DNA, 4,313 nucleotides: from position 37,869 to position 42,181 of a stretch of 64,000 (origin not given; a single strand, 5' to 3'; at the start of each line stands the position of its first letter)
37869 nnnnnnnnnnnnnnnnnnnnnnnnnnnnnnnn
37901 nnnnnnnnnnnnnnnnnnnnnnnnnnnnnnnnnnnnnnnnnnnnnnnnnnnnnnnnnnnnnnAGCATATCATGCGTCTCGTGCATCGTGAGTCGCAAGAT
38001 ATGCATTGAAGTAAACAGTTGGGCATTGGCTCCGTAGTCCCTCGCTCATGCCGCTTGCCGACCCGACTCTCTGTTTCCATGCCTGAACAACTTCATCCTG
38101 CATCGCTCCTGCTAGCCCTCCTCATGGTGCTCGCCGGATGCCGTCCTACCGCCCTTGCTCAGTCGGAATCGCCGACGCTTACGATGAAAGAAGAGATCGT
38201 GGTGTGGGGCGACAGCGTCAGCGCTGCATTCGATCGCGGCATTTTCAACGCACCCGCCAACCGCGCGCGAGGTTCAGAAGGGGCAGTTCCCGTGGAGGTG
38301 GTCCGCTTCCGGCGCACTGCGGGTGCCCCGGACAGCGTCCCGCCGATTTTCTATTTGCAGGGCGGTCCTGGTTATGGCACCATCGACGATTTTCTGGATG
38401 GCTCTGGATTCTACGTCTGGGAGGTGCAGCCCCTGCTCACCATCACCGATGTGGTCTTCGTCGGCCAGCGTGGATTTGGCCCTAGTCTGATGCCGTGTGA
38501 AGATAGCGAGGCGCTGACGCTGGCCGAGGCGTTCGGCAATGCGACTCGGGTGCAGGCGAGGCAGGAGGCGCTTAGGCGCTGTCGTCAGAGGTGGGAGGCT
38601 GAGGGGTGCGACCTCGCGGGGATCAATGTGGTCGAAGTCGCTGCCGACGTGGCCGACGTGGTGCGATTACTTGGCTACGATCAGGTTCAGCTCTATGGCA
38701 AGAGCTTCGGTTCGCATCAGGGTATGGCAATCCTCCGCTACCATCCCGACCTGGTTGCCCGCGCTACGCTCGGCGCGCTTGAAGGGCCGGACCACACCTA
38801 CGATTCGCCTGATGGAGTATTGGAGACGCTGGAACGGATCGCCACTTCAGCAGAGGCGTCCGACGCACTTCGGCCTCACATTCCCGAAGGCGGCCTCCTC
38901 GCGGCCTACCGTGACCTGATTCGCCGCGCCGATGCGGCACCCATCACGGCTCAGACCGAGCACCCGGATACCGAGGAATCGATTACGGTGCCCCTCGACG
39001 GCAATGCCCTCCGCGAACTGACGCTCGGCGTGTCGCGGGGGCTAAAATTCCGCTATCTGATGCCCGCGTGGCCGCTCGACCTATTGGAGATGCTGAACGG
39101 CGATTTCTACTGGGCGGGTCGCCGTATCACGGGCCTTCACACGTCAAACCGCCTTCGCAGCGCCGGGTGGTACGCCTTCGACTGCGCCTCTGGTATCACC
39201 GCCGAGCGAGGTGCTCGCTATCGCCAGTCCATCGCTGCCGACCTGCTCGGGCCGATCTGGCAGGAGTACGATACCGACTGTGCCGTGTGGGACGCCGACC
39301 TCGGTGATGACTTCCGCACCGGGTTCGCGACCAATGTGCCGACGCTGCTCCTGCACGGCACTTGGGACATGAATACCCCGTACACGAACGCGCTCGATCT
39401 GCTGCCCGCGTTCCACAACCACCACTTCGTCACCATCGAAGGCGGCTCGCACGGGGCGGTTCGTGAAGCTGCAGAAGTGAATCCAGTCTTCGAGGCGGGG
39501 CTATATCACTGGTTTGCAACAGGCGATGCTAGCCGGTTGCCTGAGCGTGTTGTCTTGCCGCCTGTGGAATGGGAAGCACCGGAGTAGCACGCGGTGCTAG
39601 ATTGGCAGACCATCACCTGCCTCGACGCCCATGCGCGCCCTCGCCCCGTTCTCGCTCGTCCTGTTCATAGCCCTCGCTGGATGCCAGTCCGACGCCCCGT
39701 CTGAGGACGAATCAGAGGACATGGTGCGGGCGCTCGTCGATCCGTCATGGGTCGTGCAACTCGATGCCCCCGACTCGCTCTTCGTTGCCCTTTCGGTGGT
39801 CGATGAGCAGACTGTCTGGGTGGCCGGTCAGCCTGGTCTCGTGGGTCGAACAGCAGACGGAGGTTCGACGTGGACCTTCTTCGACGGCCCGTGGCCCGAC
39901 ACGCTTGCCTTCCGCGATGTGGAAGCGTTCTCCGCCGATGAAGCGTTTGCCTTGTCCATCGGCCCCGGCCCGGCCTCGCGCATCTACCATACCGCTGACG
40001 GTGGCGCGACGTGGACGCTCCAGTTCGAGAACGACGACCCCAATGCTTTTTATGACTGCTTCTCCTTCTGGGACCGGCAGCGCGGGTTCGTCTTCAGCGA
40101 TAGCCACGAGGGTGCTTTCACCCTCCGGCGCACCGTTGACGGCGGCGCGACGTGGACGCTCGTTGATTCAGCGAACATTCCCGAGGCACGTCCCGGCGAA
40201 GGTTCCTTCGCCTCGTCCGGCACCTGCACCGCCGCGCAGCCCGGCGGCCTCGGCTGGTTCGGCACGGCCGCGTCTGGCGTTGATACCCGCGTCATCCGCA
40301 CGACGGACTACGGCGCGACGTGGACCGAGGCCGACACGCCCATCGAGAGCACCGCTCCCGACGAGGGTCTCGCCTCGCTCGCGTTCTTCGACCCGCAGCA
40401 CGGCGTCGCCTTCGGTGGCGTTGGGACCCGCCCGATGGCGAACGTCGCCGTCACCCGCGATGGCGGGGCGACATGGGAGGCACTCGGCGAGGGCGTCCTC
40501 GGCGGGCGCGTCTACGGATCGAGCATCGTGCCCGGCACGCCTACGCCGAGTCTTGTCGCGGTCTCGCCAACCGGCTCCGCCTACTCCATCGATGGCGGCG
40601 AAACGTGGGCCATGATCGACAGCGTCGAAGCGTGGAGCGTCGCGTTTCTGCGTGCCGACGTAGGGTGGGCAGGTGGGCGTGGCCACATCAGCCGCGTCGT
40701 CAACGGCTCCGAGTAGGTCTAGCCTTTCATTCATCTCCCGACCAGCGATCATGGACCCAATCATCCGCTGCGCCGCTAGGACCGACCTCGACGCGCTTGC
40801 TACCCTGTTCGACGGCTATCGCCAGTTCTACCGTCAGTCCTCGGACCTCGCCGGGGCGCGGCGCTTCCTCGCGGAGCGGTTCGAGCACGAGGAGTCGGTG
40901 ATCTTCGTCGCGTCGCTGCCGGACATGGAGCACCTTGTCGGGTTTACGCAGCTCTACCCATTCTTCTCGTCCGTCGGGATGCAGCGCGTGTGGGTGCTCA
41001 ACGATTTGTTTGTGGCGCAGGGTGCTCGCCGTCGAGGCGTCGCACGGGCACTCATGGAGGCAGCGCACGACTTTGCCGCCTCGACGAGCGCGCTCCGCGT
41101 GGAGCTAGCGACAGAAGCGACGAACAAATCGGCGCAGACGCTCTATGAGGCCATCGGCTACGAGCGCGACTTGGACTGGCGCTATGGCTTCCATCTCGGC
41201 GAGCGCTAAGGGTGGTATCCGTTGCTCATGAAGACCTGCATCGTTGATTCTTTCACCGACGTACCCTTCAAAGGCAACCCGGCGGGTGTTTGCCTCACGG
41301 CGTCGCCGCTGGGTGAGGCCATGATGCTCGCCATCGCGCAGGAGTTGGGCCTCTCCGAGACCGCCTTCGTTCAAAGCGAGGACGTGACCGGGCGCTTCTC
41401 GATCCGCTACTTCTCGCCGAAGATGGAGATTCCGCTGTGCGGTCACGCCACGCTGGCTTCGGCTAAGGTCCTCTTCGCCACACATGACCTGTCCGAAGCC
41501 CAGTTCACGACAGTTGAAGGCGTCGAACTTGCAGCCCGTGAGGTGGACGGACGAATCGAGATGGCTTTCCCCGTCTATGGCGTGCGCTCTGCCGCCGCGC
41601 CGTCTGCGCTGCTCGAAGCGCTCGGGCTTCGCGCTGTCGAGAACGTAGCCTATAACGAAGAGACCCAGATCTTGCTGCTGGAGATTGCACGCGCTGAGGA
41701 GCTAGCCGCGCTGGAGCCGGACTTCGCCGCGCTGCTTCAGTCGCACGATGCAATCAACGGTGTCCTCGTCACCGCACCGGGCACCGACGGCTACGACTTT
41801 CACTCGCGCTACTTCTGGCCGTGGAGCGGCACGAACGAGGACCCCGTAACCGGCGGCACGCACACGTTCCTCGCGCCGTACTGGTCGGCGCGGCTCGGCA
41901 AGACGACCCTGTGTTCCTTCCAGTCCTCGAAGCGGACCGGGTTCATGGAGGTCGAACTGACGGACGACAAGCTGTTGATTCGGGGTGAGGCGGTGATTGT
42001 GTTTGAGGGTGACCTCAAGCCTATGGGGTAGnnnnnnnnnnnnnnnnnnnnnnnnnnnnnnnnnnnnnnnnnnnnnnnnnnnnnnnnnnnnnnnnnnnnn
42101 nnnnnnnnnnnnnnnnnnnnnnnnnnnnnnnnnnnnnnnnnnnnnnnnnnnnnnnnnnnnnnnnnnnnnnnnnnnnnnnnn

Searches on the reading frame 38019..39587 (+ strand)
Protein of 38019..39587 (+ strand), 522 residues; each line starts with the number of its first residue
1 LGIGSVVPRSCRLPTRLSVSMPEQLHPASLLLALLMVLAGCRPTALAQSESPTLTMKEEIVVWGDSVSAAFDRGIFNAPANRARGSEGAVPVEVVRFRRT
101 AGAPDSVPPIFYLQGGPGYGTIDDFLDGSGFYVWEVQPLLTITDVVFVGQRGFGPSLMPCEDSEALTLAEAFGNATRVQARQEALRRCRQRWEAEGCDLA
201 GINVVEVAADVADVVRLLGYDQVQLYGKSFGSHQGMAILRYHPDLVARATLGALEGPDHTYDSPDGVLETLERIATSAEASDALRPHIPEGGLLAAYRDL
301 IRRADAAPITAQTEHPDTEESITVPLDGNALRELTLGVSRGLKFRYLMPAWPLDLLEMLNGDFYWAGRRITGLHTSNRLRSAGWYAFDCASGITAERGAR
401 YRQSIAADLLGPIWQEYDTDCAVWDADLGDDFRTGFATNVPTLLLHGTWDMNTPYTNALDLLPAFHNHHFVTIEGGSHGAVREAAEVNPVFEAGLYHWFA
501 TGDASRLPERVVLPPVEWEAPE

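Call 10: search_protein_families(library=pfam, proteins=[window:38019-39587:+], max_evalue=0.001)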
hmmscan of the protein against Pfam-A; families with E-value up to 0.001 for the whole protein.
window:38019-39587:+ (522 aa): 2 families
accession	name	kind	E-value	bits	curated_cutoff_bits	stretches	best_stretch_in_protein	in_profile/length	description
PF00561.26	Abhydrolase_1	-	1.5e-08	35.1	25.8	1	108-253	1-101/245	alpha/beta hydrolase fold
PF08386.16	Abhydrolase_4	-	6.5e-07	29.9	21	1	411-482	5-77/103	TAP-like protein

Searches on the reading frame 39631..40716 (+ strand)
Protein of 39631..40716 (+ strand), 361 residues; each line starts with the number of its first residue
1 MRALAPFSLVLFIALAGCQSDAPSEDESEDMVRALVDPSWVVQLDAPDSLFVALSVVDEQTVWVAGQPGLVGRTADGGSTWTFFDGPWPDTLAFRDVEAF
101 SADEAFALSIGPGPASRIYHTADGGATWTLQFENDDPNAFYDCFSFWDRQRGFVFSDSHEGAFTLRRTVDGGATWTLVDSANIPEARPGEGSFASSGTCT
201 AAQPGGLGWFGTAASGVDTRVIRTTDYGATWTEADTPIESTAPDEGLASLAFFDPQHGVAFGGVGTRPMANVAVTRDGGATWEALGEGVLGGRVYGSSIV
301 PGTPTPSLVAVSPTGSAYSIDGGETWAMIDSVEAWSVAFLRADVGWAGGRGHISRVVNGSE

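Call 10: search_protein_families(library=pfam, proteins=[window:39631-40716:+], max_evalue=0.001)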
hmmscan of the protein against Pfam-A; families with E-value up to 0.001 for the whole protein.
window:39631-40716:+ (361 aa): 3 families
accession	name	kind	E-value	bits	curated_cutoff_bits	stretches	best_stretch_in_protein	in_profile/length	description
PF02012.26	BNR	-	8.8e-13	46.6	27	0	318-327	2-11/12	BNR/Asp-box repeat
PF14870.12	PSII_BNR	-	7.4e-09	35.7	27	1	49-129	18-95/303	Photosynthesis system II assembly factor YCF48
PF15902.12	Sortilin-Vps10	-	2.2e-07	30.5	33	0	218-289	44-116/446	Sortilin, neurotensin receptor 3,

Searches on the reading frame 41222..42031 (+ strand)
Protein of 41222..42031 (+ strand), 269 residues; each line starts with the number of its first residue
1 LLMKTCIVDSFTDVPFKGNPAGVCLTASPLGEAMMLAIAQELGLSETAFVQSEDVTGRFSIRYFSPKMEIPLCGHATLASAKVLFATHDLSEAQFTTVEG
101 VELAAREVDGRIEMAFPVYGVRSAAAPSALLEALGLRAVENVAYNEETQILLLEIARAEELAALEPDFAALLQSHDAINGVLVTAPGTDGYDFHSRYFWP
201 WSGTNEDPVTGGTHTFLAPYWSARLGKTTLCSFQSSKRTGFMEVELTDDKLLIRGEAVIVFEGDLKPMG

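Call 10: search_protein_families(library=pfam, proteins=[window:41222-42031:+], max_evalue=0.001)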
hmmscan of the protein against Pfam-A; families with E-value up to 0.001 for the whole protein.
window:41222-42031:+ (269 aa): 1 family
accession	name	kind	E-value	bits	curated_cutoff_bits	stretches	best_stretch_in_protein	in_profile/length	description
PF02567.21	PhzC-PhzF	-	3.2e-58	197.9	27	1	8-263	1-281/281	Phenazine biosynthesis-like protein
